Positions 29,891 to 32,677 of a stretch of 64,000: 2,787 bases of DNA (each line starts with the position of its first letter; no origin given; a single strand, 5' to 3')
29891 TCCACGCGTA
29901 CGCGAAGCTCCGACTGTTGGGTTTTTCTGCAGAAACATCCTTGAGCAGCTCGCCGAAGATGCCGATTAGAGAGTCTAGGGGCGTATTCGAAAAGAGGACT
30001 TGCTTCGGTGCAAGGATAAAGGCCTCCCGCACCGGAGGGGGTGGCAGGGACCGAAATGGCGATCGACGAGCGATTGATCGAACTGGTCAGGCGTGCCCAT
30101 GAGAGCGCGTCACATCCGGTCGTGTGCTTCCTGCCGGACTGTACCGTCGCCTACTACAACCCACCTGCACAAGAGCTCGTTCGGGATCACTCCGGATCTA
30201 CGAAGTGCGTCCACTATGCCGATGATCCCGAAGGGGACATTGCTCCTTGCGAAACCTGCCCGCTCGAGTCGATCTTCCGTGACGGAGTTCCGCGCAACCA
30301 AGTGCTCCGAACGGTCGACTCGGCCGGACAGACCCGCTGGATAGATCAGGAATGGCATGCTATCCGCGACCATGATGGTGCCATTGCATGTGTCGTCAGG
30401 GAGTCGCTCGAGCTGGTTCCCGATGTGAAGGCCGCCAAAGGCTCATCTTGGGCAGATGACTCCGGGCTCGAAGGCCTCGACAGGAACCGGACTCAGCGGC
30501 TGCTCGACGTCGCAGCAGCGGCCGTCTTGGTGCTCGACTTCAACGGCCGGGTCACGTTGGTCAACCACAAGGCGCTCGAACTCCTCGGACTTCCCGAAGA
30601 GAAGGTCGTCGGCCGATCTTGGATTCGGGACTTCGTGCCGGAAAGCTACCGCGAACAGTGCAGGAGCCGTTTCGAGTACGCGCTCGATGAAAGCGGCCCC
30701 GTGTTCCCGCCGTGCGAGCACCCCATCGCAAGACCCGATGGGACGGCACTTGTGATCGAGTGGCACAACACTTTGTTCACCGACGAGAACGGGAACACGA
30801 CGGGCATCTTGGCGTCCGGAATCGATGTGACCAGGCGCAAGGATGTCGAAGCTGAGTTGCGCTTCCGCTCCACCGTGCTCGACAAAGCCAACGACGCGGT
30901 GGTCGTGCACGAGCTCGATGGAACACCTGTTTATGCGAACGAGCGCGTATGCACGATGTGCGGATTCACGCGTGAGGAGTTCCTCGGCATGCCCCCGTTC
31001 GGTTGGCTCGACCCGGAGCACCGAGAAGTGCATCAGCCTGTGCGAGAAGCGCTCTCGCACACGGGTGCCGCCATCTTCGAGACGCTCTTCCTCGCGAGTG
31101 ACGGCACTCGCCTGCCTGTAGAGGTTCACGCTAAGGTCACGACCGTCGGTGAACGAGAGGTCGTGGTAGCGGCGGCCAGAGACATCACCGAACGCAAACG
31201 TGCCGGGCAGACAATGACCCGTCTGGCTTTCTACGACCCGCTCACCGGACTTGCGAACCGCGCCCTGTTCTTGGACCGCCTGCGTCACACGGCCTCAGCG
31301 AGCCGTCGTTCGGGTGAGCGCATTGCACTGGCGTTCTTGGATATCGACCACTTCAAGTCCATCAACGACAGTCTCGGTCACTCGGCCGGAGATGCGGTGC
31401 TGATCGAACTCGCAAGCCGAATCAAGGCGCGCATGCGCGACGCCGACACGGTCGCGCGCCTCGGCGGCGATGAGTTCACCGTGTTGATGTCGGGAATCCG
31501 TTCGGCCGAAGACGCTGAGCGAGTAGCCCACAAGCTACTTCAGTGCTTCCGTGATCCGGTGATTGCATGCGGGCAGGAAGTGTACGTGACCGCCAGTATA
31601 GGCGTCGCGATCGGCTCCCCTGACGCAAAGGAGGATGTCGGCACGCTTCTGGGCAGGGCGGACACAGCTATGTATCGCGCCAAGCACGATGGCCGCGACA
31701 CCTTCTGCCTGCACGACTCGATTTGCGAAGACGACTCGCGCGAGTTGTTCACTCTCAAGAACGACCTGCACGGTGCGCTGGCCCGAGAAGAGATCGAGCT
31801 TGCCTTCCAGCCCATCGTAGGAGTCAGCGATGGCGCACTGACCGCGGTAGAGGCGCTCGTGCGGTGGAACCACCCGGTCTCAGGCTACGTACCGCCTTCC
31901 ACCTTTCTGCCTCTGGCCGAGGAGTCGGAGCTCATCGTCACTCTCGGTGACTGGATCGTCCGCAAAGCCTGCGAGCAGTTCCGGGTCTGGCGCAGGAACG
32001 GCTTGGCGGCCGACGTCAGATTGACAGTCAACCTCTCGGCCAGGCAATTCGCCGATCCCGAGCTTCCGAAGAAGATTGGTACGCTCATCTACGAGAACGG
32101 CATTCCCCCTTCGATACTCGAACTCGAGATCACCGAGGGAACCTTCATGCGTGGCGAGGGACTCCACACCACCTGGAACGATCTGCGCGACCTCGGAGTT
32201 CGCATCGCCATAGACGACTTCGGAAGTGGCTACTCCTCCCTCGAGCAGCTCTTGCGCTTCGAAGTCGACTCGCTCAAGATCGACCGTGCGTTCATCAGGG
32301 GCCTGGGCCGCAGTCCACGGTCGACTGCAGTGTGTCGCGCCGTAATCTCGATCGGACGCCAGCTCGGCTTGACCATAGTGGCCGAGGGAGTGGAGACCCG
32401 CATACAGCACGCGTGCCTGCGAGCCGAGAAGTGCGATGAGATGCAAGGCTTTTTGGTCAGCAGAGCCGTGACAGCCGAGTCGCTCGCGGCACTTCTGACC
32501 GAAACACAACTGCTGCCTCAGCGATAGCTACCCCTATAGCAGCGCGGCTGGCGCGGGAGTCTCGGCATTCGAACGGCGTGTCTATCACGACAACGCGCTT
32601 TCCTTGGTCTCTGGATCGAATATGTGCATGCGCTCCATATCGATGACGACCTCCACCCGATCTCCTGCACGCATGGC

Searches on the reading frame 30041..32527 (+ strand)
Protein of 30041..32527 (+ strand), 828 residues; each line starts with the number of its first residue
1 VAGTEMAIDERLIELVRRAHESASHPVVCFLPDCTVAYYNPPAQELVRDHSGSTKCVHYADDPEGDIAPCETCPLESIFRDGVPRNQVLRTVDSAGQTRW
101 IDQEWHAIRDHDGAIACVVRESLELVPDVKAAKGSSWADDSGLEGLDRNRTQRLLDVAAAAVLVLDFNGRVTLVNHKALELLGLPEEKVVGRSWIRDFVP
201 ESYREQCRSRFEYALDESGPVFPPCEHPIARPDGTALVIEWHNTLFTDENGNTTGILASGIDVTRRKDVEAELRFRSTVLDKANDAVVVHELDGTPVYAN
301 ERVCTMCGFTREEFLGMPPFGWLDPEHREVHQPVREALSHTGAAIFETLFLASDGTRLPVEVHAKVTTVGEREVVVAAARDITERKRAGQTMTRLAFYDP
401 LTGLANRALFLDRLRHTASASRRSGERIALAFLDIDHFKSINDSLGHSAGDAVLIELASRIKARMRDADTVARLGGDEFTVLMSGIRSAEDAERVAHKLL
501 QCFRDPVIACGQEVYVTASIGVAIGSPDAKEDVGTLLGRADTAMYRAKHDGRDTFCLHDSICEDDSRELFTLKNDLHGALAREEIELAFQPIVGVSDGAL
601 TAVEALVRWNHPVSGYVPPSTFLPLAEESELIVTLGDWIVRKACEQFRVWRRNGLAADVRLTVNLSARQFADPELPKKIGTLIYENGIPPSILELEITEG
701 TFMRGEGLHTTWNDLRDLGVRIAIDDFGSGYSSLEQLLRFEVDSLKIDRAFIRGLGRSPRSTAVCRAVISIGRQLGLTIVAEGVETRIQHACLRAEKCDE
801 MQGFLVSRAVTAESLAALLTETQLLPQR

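Call 70: search_protein_families(library=ncbifam, proteins=[window:30041-32527:+], max_evalue=0.00001)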
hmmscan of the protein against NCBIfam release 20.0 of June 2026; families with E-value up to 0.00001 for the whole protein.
window:30041-32527:+ (828 aa): 32 families (the best 25 are shown)
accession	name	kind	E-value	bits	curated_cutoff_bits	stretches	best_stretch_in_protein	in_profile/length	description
NF045675.1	PhdiestaseDibA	equivalog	1.5e-134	449.7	980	1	261-816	65-622/623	phosphodiesterase DibA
NF007474.0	PRK10060.1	equivalog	2.5e-113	379.6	782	1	267-823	104-658/663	cyclic di-GMP phosphodiesterase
NF053781.1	cdiGMPphdstlr2612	equivalog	3.7e-109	366.1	1600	1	90-821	538-1267/1268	Tlr1612 family c-di-GMP phosphodiesterase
NF008467.0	PRK11359.1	equivalog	7.2e-100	335.1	857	1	383-822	363-795/800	oxygen-sensing cyclic-di-GMP phosphodiesterase DosP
NF052458.1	PhdiestGepA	equivalog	4.3e-89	299.7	1200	1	368-813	396-835/840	phosphodiesterase GepA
NF007298.0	PRK09776.1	equivalog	2.7e-76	257.4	1135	1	181-815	461-1102/1111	diguanylate cyclase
NF008807.1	PRK11829.1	equivalog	1.7e-71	241.2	733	1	385-815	231-658/670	biofilm formation regulator HmsP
NF007423.1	PRK09966.1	equivalog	2.7e-52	178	325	1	389-548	232-390/390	diguanylate cyclase DgcN/YfiN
NF052596.1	RR_EAL_PvrR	equivalog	3.3e-48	164.3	580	1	571-822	142-392/398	response regulator cyclic di-GMP phosphodiesterase PvrR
NF007839.0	PRK10551.1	equivalog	5.7e-47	160.5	461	1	577-822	269-513/518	cyclic di-GMP phosphodiesterase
NF038266.1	diguan_SiaD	equivalog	1.8e-42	145.5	290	1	390-554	88-251/252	biofilm regulation diguanylate cyclase SiaD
TIGR00254.1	GGDEF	domain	3.4e-42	144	37.4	1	394-556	3-165/168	diguanylate cyclase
NF007380.0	PRK09894.1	equivalog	2.1e-38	132.4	256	1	393-559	126-288/296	diguanylate cyclase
TIGR00229.1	sensory_box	domain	2.2e-38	131.2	22.9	2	272-390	3-124/126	PAS domain S-box protein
NF007135.0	PRK09581.1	equivalog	4.6e-37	127.9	474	1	391-556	287-453/457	PleD family two-component system response regulator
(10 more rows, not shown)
